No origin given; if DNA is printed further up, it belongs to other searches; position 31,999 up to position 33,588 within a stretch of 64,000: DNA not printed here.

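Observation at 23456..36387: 13-kb unidirectional (minus-strand) surface-glycosylation supercluster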

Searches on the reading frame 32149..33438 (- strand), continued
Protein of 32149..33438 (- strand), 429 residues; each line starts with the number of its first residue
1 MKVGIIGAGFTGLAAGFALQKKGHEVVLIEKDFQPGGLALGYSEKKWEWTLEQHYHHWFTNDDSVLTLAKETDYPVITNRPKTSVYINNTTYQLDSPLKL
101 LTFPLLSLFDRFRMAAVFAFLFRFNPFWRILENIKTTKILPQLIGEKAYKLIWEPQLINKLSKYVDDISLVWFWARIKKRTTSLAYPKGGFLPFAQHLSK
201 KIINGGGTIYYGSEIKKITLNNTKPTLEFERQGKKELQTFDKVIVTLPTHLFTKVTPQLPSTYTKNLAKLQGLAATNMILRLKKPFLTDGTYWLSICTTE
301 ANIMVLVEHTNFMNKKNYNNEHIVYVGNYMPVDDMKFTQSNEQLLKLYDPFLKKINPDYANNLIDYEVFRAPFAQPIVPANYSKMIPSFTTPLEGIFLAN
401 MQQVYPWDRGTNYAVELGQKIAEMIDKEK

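Call 39: search_protein_families(library=pfam, proteins=[L116:30-1061:+, L086:8829-10166:+, L144:1608-2261:+, L134:11762-13105:+, L085:4353-4727:+, L100:7420-8805:+, L153:2141-2713:-, L138:3895-5079:+, L082:2-1279:+, L153:7302-8421:+], max_evalue=0.001)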
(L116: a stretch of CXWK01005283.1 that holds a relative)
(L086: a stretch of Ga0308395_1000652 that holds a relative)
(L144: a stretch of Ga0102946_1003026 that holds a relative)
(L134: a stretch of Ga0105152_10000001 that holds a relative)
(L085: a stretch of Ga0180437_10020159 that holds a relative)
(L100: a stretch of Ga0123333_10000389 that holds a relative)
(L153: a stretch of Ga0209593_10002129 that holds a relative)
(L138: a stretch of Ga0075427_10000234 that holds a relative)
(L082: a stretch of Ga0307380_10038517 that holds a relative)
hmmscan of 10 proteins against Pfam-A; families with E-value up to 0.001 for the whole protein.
L116:30-1061:+ (343 aa): 1 family
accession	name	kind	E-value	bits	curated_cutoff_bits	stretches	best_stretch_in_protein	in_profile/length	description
PF03706.18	LPG_synthase_TM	-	5.2e-63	213.7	33.4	1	9-309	2-302/302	Lysylphosphatidylglycerol synthase TM region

L086:8829-10166:+ (445 aa): 7 families
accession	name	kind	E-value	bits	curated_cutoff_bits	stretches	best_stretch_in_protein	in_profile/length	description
PF03721.20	UDPG_MGDP_dh_N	-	3.7e-66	222.7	27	1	7-187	2-185/187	UDP-glucose/GDP-mannose dehydrogenase family, NAD binding domain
PF00984.24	UDPG_MGDP_dh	-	1e-39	134.9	25.4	1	203-295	1-93/94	UDP-glucose/GDP-mannose dehydrogenase family, central domain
PF03720.21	UDPG_MGDP_dh_C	-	3.3e-35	121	30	1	320-420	2-103/103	UDP-glucose/GDP-mannose dehydrogenase family, UDP binding domain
PF02737.24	3HCDH_N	-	1.8e-05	25.2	22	1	7-89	1-86/180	3-hydroxyacyl-CoA dehydrogenase, NAD binding domain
PF01210.29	NAD_Gly3P_dh_N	-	0.00018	22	23.1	1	7-160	1-139/158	NAD-dependent glycerol-3-phosphate dehydrogenase N-terminus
PF03446.21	NAD_binding_2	-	0.00059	20.3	21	0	7-144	1-112/161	NAD binding domain of 6-phosphogluconate dehydrogenase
PF03807.23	F420_oxidored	-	0.00071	20.6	21.6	0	8-90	2-68/94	NADP oxidoreductase coenzyme F420-dependent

L144:1608-2261:+ (217 aa): 1 family
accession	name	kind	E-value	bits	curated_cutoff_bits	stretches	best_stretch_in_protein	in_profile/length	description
PF00072.30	Response_reg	-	1.3e-26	93.3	30.2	1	14-125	1-110/111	Response regulator receiver domain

L134:11762-13105:+ (447 aa): 9 families
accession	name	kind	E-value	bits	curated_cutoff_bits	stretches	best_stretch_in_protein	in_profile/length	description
PF00308.24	Bac_DnaA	-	2e-70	236.6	23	1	109-267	1-161/162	Bacterial DnaA ATPAse domain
PF08299.17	Bac_DnaA_C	-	1.2e-27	96.2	31.5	1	350-418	1-69/69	Bacterial dnaA protein helix-turn-helix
PF01695.23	IstB_IS21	-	5.6e-11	42.8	24.1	1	100-246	55-195/238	IstB-like ATP binding protein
PF11638.13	DnaA_N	-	1.5e-07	31.5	24.6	1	5-62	2-60/65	DnaA N-terminal domain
PF00004.35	AAA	-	3.1e-07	31.4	21.2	1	146-261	2-127/131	ATPase family associated with various cellular activities (AAA)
PF13401.12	AAA_22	-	2.2e-05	25.2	27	0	144-182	7-45/130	AAA domain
PF01637.24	ATPase_2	-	4.8e-05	23.7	33.2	1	141-250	19-123/225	ATPase domain predominantly from Archaea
PF13173.12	AAA_14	-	0.00056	20.3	27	0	143-243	3-97/129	AAA domain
PF13191.12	AAA_16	-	0.00099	20.1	32.6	0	139-232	21-123/167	AAA ATPase domain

L085:4353-4727:+ (124 aa): 1 family
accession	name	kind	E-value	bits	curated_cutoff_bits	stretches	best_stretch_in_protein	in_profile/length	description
PF01648.25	ACPS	-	7.9e-17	61.7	25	1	5-115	3-110/111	4'-phosphopantetheinyl transferase superfamily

L100:7420-8805:+ (461 aa): 3 families
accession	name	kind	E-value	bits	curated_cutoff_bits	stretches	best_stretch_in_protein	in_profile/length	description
PF04055.27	Radical_SAM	-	6.1e-26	92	29.5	1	158-333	3-166/166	Radical SAM superfamily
PF00919.26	UPF0004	-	1.3e-22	80.1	27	1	2-101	1-97/98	Uncharacterized protein family UPF0004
PF01938.26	TRAM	-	0.00011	22.4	21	1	388-455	2-59/61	TRAM domain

L153:2141-2713:- (190 aa): 2 families
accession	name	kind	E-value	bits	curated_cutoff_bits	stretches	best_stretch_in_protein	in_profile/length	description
PF00578.27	AhpC-TSA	-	1.3e-15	57.9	26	1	28-142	3-123/124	AhpC/TSA family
PF08534.16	Redoxin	-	1.3e-10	41.6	26.6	1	27-148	3-136/148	Redoxin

L138:3895-5079:+ (394 aa): 1 family
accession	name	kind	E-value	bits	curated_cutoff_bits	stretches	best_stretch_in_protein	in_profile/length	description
PF01663.27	Phosphodiest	-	2.6e-22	80.3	23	1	34-378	1-340/342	Type I phosphodiesterase / nucleotide pyrophosphatase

L082:2-1279:+ (425 aa): 12 families
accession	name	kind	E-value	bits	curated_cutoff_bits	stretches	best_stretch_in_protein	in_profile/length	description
PF01344.31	Kelch_1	-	3.4e-50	167.6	20.1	4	279-324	1-46/46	Kelch motif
PF24681.1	Kelch_KLHDC2_KLHL20_DRC7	-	4.4e-37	127.9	50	2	189-372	3-195/221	KLHDC2/KLHL20/DRC7 Kelch-repeats domain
PF13964.12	Kelch_6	-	1.8e-36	123.4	25.3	4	234-280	3-50/50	Kelch motif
PF25210.1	Kelch_FKB95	-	4.6e-33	115.4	70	2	126-224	18-121/268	FKB95, Kelch-repeats domain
PF13418.12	Kelch_4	-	7.8e-26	90.2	21.6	3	137-183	1-49/49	Galactose oxidase, central domain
PF07646.21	Kelch_2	-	4.4e-24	83.6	21.3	2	284-323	6-47/48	Kelch motif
PF13415.12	Kelch_3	-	1.1e-23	83.2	22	2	242-285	1-45/48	Galactose oxidase, central domain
PF24981.1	Beta-prop_ATRN-LZTR1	-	1.6e-18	67.5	50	1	128-344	27-279/289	Attractin/LZTR1 beta-propeller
PF24996.1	NANM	-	1e-13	51.3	45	2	179-299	2-126/350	N-acetylneuraminate epimerase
PF00196.25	GerE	-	1.3e-08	34.7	23.5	1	1-32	26-57/57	Bacterial regulatory proteins, luxR family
PF07893.19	DUF1668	-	5.3e-08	33.1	23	0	309-378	86-164/336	Protein of unknown function (DUF1668)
PF13854.13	Kelch_HCF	-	5.6e-06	26.3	113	0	185-251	18-85/345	Host cell factor, Kelch-repeats domain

L153:7302-8421:+ (373 aa): 1 family
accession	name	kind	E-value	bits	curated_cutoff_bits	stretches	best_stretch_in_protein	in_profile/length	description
PF07995.17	GSDH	-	6.8e-37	127.9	25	1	76-372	3-268/332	Glucose / Sorbosone dehydrogenase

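Call 53: search_protein_families(library=pfam, proteins=[L089:2367-4391:+, L089:4646-7774:+, L098:7870-10689:+, L097:1-2730:+, L097:3117-4679:+, L100:11419-13668:+, L102:1-2202:+, L129:8609-10393:+, L129:10451-12349:+, L086:10195-11955:+], max_evalue=0.001)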
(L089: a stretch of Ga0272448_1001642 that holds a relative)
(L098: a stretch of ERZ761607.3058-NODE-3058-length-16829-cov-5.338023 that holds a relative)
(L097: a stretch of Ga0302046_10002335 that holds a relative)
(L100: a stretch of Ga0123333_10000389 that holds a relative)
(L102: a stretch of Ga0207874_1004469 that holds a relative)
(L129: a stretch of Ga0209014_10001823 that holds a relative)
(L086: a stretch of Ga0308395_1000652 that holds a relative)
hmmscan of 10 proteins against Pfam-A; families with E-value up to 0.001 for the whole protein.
L089:2367-4391:+ (674 aa): 1 family
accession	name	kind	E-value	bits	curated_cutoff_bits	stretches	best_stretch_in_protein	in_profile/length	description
PF13231.12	PMT_2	-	7.4e-07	30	26.1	1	124-267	4-148/160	Dolichyl-phosphate-mannose-protein mannosyltransferase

L089:4646-7774:+ (1042 aa): 13 families
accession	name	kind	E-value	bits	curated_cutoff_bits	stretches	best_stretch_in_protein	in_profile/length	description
PF01436.27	NHL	-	2.4e-55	182.4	20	5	917-944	1-28/28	NHL repeat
PF08450.18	SGL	-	2.1e-18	67.2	26.3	2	782-852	148-220/246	SMP-30/Gluconolactonase/LRE-like region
PF06739.17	SBBP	-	9.7e-16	57.9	20.5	0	920-934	15-29/38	Beta-propeller repeat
PF25021.1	TEN_NHL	-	1e-12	48.2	27.1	0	814-850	140-174/357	Teneurin NHL domain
PF17170.10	DUF5128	-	1.3e-12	48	22.9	1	780-850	54-126/321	6-bladed beta-propeller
PF13449.12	Phytase-like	-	1.4e-09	38.7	27.6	0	875-909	72-106/284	Esterase-like activity of phytase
PF24684.1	Vgb_lyase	-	4.5e-09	36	50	1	770-1032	56-285/290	Virginiamycin B lyase family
PF02393.21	US22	-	1.5e-07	31.9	35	0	800-833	62-96/124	US22 like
PF22701.2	Mala_s_1-like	-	7.7e-07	29.5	27.5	1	773-946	3-158/195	Mal s 1 allergenic protein-like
PF13231.12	PMT_2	-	9.8e-07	29.5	26.1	1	77-223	2-150/160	Dolichyl-phosphate-mannose-protein mannosyltransferase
PF07494.17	Reg_prop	-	3e-06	27.2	20.4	0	816-832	5-21/24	Two component regulator propeller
PF20067.5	SSL_N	-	0.00012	22.3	18.9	0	820-833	25-38/46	Strictosidine synthase-like, N-terminal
PF01731.26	Arylesterase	-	0.00069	20.2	21.3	0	1007-1035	49-78/86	Arylesterase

L098:7870-10689:+ (939 aa): 3 families
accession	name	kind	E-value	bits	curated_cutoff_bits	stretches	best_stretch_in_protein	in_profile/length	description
PF05729.18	NACHT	-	5.3e-13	49.6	26.7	1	121-279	3-165/167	NACHT domain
PF24883.2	NPHP3_N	-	7.4e-07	29.9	24.8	0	114-148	18-52/164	Nephrocystin 3, N-terminal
PF03781.23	FGE-sulfatase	-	7.5e-05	22.9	23.3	1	561-634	41-117/255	Sulfatase-modifying factor enzyme 1-like domain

L097:1-2730:+ (909 aa): 6 families
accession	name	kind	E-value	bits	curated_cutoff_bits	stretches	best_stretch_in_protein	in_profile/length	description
PF01339.22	CheB_methylest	-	1.6e-58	197.7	24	1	44-219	1-174/174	CheB methylesterase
PF01739.24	CheR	-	5.3e-52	176.5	27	1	306-491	2-189/195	CheR methyltransferase, SAM binding domain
PF13596.12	PAS_10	-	1.4e-18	67.9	22.1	1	753-857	1-106/106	PAS domain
PF03705.20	CheR_N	-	5.3e-16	58.5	27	1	242-292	3-53/53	CheR methyltransferase, all-alpha domain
PF08448.16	PAS_4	-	6.9e-05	23.5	23.1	1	757-858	1-107/110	PAS fold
PF10473.14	CENP-F_leu_zip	-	0.00039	20.9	34.5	1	667-763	24-116/140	Leucine-rich repeats of kinetochore protein Cenp-F/LEK1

L097:3117-4679:+ (520 aa): 7 families
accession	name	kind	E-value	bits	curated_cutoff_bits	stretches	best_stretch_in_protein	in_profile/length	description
PF13426.13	PAS_9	-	1.4e-23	83.6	27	2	204-304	1-100/103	PAS domain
PF00989.32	PAS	-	2.9e-22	79.3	22.6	2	195-303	2-110/113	PAS fold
PF08448.16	PAS_4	-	1.5e-16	61.1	23.1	2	200-310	1-110/110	PAS fold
PF13188.13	PAS_8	-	1.9e-14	53.4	21.8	2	195-243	2-46/65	PAS domain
PF08447.18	PAS_3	-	2.2e-14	53.9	25.6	1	218-298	3-85/89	PAS fold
PF00512.31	HisKA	-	8.1e-14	51.9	26.9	1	345-407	2-63/66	His Kinase A (phospho-acceptor) domain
PF02518.31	HATPase_c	-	3.9e-06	27.7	26.4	1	452-520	2-55/111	Histidine kinase-, DNA gyrase B-, and HSP90-like ATPase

L100:11419-13668:+ (749 aa): 10 families
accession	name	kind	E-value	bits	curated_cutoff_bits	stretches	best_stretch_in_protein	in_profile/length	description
PF16921.10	Tex_YqgF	-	4.9e-52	176.1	27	1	355-475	2-126/126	Tex protein YqgF-like domain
PF09371.15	Tex_N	-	1.8e-28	98.5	32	1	38-111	2-75/75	Tex-like protein N-terminal domain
PF12836.13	HHH_3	-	5.1e-26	91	27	1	515-579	1-65/65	Helix-hairpin-helix motif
PF00575.29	S1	-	1.4e-18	67.5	22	1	677-746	3-72/74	S1 RNA binding domain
PF22706.1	Tex_central_region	-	4.9e-18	66.2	27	1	173-338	7-178/178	Tex central region-like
PF17674.7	HHH_9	-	3.5e-16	60.2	23.1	1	586-658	2-70/70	HHH domain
PF00633.29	HHH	-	1.7e-09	37.5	24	0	522-546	5-29/30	Helix-hairpin-helix motif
PF14635.12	HHH_7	-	1.5e-06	28.9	27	1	494-580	11-103/104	Helix-hairpin-helix motif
PF14520.12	HHH_5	-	3.6e-06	27.8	27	0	515-546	23-53/57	Helix-hairpin-helix domain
PF14639.11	YqgF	-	6.4e-06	26.5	35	1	369-482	23-147/150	Holliday-junction resolvase-like of SPT6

L102:1-2202:+ (733 aa): 0 families

L129:8609-10393:+ (594 aa): 0 families

L129:10451-12349:+ (632 aa): 7 families
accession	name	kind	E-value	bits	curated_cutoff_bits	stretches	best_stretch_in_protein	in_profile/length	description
PF13292.11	DXP_synthase_N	-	6.3e-115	383.6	21.2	1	7-281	1-274/274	1-deoxy-D-xylulose-5-phosphate synthase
PF02779.29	Transket_pyr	-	6.1e-45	153.4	27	1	311-474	3-170/174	Transketolase, pyrimidine binding domain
PF02780.25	Transketolase_C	-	3e-32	111.6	25.9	1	491-613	1-124/124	Transketolase, C-terminal domain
PF00456.26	Transketolase_N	-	2.3e-10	40.4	22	1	116-186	111-192/334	Transketolase, thiamine diphosphate binding domain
PF02775.26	TPP_enzyme_C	-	1.1e-09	38.7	21.9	1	107-179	18-84/151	Thiamine pyrophosphate enzyme, C-terminal TPP binding domain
PF00676.26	E1_dh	-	0.00025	20.6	22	1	115-182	101-166/300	Dehydrogenase E1 component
PF17147.9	PFOR_II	-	0.00088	20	27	0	501-573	2-74/102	Pyruvate:ferredoxin oxidoreductase core domain II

L086:10195-11955:+ (586 aa): 1 family
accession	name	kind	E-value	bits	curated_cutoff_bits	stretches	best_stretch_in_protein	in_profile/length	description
PF00496.27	SBP_bac_5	-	1.1e-70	239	32.4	1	80-489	2-360/368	Bacterial extracellular solute-binding proteins, family 5 Middle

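Call 68: search_protein_families(library=pfam, proteins=[L008:5985-7619:+, L021:11280-12908:+, L006:14702-15853:-, L016:14766-15527:-, L052:12934-14196:+, L067:10230-11606:+, L014:12937-13554:+, L045:10044-11507:+, L040:14523-16193:+, L050:13512-15041:+], max_evalue=0.01)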
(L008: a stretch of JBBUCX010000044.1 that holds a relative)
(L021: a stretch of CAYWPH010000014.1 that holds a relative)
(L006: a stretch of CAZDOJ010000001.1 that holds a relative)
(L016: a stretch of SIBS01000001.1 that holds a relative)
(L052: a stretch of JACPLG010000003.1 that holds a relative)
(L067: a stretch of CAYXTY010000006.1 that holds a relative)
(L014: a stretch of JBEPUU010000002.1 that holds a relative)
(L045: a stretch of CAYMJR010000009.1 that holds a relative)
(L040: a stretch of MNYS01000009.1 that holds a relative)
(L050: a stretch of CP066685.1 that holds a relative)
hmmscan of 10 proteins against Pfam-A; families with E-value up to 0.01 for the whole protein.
L008:5985-7619:+ (544 aa): 0 families

L021:11280-12908:+ (542 aa): 0 families

L006:14702-15853:- (383 aa): 5 families
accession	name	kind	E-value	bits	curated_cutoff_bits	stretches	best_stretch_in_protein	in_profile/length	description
PF00534.26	Glycos_transf_1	-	7.8e-31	107.4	26.4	1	204-362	14-166/172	Glycosyl transferases group 1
PF13692.12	Glyco_trans_1_4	-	1.9e-26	93.5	27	1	207-353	3-141/142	Glycosyl transferases group 1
PF20706.3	GT4-conflict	-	8.9e-08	31.9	26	1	179-368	172-371/385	Family 4 Glycosyltransferase in conflict systems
PF13439.12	Glyco_transf_4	-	4.7e-07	30.4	28.5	1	21-181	2-164/170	Glycosyltransferase Family 4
PF13579.12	Glyco_trans_4_4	-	5.6e-07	30.5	29.7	1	22-161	2-137/158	Glycosyl transferase 4-like domain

L016:14766-15527:- (253 aa): 9 families
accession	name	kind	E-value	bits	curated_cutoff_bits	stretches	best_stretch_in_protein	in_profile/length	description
PF08241.18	Methyltransf_11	-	1.9e-17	64.1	21.2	1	38-127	1-95/95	Methyltransferase domain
PF13489.12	Methyltransf_23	-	9.7e-16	58.4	27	1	33-178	22-161/164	Methyltransferase domain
PF13649.12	Methyltransf_25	-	4.6e-13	50.1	27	1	37-123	1-97/97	Methyltransferase domain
PF13847.12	Methyltransf_31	-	5.8e-12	46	27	1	35-128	5-110/145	Methyltransferase domain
PF08242.18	Methyltransf_12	-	1.4e-08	35.8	30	1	38-124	1-97/98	Methyltransferase domain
PF05148.21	Methyltransf_8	-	4e-05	24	27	1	29-127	68-156/219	Hypothetical methyltransferase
PF07021.18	MetW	-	0.00027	21.1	21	1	36-121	16-104/193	Methionine biosynthesis protein MetW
PF01209.24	Ubie_methyltran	-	0.0015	18.4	20.1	1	59-126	78-150/233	ubiE/COQ5 methyltransferase family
PF03141.22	Methyltransf_29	-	0.0015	17.7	23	1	37-128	121-218/506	Putative S-adenosyl-L-methionine-dependent methyltransferase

L052:12934-14196:+ (420 aa): 0 families

L067:10230-11606:+ (458 aa): 2 families
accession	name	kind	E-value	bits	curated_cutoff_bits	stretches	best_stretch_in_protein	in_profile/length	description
PF13231.12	PMT_2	-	1.8e-10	41.7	26.1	1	59-204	2-151/160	Dolichyl-phosphate-mannose-protein mannosyltransferase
PF09594.16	GT87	-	0.0001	22.6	25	1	59-305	3-231/237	Glycosyltransferase family 87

L014:12937-13554:+ (205 aa): 1 family
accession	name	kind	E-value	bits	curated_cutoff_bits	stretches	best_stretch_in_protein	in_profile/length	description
PF04199.19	Cyclase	-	7.9e-29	101.1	23.1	1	5-150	1-142/142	Putative cyclase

L045:10044-11507:+ (487 aa): 0 families

L040:14523-16193:+ (556 aa): 0 families

L050:13512-15041:+ (509 aa): 1 family
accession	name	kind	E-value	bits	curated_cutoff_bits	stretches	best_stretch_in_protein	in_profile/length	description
PF13231.12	PMT_2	-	2e-14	54.6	26.1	1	64-218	3-156/160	Dolichyl-phosphate-mannose-protein mannosyltransferase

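Call 76: search_protein_families(library=pfam, proteins=[L052:12934-14196:+, L008:5985-7619:+, L045:10044-11507:+, L040:14523-16193:+], max_evalue=1)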
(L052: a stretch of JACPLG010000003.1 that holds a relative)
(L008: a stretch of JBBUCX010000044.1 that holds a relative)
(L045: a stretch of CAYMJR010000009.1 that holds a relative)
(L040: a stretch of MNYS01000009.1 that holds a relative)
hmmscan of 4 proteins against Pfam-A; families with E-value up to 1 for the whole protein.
L052:12934-14196:+ (420 aa): 0 families

L008:5985-7619:+ (544 aa): 0 families

L045:10044-11507:+ (487 aa): 0 families

L040:14523-16193:+ (556 aa): 3 families
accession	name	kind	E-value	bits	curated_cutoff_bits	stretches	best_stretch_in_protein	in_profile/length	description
PF12965.13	DUF3854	-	0.031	14.6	23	1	432-480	37-84/130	Domain of unknown function (DUF3854)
PF05934.16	MCLC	-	0.21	10.7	25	1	389-439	183-231/549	Mid-1-related chloride channel (MCLC)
PF08525.16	OapA_N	-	0.95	9.9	20.7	1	272-291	3-22/28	Opacity-associated protein A N-terminal motif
